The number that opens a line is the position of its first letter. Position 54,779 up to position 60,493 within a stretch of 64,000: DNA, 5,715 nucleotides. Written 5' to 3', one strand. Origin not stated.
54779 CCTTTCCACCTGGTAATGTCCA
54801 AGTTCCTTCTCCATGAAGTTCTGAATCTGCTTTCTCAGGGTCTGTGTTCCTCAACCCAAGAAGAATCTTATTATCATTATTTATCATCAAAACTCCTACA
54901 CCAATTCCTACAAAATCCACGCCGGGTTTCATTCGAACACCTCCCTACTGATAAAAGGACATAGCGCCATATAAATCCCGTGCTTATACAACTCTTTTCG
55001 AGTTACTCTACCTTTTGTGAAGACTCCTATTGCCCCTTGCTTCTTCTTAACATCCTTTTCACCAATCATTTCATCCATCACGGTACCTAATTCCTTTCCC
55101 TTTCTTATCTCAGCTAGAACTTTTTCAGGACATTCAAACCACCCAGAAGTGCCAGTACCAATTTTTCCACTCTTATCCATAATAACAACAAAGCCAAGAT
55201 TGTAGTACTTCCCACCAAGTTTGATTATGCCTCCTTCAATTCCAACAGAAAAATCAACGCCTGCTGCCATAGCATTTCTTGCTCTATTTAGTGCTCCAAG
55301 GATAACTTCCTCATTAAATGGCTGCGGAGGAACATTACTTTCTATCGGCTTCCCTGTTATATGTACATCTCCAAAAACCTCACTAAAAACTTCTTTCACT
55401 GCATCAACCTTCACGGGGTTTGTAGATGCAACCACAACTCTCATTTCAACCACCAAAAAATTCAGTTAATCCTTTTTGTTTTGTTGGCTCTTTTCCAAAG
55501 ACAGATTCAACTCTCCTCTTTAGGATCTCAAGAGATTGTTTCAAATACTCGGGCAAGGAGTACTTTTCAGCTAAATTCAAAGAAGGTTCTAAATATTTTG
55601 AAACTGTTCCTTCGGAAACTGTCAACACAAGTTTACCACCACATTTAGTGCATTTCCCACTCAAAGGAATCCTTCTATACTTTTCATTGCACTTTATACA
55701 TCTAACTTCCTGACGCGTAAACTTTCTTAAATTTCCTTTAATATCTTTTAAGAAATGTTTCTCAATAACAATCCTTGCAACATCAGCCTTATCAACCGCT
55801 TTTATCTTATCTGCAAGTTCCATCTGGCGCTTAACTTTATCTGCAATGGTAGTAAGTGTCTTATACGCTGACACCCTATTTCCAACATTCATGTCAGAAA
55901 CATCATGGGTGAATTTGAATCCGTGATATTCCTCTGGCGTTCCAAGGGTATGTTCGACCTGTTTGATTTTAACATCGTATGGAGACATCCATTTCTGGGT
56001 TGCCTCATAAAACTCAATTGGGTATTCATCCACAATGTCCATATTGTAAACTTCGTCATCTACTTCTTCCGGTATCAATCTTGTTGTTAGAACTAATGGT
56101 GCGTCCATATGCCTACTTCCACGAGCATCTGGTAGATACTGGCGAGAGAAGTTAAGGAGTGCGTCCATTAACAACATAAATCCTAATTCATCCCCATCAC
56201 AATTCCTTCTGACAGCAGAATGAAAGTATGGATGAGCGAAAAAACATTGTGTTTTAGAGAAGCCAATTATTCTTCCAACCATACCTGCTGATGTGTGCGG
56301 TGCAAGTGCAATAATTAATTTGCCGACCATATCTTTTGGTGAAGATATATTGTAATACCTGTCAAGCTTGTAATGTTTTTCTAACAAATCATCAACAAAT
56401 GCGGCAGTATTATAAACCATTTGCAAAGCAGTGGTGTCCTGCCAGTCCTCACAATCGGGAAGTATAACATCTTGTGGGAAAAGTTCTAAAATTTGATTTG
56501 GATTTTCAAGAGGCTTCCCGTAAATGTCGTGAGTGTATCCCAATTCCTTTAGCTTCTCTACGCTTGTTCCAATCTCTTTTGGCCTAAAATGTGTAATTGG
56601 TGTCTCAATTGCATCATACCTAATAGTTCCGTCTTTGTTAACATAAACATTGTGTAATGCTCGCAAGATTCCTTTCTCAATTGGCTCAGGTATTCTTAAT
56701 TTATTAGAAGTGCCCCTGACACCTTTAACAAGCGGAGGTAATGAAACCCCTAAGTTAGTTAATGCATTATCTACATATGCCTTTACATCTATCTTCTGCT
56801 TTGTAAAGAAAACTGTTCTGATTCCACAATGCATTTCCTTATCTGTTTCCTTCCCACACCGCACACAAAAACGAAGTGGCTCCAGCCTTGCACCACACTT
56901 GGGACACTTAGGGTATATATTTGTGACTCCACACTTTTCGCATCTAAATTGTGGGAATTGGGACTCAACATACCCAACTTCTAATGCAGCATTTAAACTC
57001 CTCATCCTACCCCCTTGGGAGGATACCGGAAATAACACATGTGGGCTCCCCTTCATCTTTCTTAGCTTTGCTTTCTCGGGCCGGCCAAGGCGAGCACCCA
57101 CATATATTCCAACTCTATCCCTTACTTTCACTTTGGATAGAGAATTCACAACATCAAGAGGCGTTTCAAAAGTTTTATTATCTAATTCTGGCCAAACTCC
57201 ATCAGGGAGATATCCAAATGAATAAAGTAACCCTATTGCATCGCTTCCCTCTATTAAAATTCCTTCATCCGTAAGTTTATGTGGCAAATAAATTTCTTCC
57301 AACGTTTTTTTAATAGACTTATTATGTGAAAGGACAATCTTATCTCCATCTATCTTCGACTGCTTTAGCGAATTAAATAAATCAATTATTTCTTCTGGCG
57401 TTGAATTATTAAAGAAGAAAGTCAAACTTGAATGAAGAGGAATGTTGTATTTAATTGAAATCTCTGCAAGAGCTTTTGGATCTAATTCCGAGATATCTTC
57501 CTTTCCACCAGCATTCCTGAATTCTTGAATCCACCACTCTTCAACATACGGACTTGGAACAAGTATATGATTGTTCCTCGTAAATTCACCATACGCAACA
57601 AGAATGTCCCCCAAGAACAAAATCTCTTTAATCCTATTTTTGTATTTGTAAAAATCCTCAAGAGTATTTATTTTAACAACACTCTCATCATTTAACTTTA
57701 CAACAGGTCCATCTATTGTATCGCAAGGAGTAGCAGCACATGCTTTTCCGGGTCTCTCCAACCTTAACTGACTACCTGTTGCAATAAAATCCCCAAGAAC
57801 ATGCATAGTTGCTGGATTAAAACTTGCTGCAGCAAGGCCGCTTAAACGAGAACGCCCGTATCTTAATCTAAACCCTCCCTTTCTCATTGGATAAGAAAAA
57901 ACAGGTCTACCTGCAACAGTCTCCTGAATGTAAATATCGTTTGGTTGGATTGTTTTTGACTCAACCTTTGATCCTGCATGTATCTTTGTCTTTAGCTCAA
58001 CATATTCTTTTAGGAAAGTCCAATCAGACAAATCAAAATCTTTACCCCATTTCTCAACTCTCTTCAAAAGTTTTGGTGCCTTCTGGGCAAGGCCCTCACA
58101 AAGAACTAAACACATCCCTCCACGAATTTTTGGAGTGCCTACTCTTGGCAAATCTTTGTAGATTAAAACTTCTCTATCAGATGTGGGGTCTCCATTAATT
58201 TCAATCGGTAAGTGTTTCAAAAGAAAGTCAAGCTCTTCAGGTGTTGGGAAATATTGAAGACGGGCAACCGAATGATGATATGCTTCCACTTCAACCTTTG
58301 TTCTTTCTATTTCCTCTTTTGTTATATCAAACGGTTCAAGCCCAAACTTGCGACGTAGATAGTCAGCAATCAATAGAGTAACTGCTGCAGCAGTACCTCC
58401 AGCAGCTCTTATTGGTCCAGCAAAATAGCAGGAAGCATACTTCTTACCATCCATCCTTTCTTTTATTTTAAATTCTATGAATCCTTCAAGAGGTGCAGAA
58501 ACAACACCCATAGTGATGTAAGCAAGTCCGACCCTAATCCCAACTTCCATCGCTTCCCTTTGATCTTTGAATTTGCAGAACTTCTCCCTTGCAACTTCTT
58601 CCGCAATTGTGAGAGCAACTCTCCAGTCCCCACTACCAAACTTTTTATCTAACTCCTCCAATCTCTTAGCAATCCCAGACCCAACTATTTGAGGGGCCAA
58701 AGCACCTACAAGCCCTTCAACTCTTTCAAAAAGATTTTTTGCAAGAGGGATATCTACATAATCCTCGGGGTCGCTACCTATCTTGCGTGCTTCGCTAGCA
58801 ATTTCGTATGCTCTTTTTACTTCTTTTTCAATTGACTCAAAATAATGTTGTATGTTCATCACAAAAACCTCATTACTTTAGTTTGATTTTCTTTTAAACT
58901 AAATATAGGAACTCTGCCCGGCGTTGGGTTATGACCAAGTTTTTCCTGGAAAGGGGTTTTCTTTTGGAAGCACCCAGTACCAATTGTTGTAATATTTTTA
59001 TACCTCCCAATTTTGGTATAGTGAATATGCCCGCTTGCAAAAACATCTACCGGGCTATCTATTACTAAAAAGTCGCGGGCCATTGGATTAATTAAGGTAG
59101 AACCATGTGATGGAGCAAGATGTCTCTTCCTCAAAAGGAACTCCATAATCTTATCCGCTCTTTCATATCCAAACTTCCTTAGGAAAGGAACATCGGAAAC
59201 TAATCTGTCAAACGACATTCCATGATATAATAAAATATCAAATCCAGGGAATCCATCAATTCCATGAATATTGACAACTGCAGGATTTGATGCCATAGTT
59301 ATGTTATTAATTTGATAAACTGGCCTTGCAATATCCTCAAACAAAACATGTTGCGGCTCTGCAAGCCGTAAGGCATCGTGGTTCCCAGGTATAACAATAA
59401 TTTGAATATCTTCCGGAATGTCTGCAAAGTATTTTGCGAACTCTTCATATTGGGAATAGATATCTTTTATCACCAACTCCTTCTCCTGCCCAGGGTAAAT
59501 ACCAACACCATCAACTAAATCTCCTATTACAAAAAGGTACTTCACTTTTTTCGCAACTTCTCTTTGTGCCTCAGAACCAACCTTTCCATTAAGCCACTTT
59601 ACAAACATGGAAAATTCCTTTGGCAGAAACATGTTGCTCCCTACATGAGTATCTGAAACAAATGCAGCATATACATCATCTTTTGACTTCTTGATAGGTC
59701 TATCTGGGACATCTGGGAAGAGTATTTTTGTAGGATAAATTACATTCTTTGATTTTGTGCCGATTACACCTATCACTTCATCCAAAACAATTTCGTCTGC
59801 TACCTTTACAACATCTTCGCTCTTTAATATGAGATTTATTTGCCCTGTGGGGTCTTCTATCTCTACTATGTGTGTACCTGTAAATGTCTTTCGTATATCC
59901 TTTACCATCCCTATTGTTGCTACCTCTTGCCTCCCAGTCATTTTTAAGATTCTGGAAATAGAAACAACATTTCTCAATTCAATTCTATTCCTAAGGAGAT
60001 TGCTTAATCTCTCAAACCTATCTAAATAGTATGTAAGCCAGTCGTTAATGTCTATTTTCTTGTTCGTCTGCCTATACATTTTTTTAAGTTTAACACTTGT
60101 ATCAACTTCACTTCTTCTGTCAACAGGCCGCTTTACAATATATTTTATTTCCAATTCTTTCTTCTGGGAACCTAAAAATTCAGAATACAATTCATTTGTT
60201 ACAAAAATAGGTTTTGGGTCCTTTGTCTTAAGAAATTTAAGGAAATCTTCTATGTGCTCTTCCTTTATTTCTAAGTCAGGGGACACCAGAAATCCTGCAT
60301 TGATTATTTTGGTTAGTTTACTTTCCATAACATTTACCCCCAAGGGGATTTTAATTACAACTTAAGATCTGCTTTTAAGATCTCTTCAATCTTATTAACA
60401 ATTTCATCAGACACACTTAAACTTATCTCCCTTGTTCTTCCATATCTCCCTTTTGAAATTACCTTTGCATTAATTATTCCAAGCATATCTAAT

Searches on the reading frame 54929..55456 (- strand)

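Call 6: search_protein_families(library=pfam, proteins=[window:54929-55456:-])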
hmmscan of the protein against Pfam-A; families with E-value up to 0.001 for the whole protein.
window:54929-55456:- (175 aa): 1 family
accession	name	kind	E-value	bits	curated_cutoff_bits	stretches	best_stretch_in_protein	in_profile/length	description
PF01931.24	NTPase_I-T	-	2.4e-57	193.8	25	1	10-169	1-162/162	Protein of unknown function DUF84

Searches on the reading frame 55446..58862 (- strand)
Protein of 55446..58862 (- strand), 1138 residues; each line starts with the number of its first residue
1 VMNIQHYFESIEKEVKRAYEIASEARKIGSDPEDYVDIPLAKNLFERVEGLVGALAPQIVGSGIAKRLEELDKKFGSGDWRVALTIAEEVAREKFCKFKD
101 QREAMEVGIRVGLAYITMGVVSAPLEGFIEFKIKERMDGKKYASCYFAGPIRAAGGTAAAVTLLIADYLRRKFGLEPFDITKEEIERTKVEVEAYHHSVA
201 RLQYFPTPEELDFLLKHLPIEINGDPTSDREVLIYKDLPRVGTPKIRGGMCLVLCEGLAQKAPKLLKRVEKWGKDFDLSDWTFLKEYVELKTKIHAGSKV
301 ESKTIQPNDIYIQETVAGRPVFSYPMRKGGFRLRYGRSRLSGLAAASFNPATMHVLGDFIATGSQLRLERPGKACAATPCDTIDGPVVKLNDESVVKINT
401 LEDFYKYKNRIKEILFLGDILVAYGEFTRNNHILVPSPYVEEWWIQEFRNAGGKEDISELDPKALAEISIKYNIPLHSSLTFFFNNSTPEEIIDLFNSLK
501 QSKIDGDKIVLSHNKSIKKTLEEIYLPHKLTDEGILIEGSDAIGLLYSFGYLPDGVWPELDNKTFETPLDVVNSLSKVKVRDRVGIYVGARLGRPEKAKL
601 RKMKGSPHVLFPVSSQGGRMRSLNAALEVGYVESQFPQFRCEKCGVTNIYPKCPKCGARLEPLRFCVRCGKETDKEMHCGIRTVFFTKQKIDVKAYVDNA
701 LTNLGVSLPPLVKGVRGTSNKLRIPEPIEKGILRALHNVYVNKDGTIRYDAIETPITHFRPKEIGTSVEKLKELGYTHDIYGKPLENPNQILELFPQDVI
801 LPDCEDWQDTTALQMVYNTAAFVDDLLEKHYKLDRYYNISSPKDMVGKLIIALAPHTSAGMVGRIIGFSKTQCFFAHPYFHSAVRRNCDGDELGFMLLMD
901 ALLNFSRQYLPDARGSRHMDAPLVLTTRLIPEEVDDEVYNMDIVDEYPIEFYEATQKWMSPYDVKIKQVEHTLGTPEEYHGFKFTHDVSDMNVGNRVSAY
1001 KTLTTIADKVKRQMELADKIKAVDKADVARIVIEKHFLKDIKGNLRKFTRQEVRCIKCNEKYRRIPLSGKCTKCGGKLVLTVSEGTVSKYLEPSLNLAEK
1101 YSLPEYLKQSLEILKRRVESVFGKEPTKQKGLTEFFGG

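Call 6: search_protein_families(library=pfam, proteins=[window:55446-58862:-])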
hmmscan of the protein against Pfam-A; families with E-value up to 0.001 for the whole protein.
window:55446-58862:- (1138 aa): 4 families
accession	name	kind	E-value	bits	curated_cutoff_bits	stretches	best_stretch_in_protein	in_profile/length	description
PF24846.1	PolC_DP2_cat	-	3.5e-123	410.8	24.3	1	711-1009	7-299/299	DNA polymerase II large subunit DP2, catalytic domain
PF24844.1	PolC_DP2_central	-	1e-118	396.9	24.3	1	301-674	4-371/372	DNA polymerase II large subunit DP2, central domain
PF03833.19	PolC_DP2_N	-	6.9e-87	291.5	24.3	1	6-288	1-269/271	DNA polymerase II large subunit DP2, N-terminal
PF22912.2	zf-DPOE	-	0.00022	21.7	21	1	1051-1104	3-54/58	Zinc finger domain of DNA polymerase-epsilon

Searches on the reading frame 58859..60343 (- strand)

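Call 6: search_protein_families(library=pfam, proteins=[window:58859-60343:-])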
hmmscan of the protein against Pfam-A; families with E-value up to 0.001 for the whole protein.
window:58859-60343:- (494 aa): 4 families
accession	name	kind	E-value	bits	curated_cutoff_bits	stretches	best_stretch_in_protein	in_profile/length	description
PF00149.33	Metallophos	-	3.5e-13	50.8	21.5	1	227-441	4-189/191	Calcineurin-like phosphoesterase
PF04042.21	DNA_pol_E_B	-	7.3e-07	29.3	29.1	1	227-414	2-176/210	DNA polymerase alpha/epsilon subunit B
PF01336.31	tRNA_anti-codon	-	9.1e-06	26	27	1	144-199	4-59/75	OB-fold nucleic acid binding domain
PF12850.12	Metallophos_2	-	0.00025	21.5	27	0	227-462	4-138/154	Calcineurin-like phosphoesterase superfamily domain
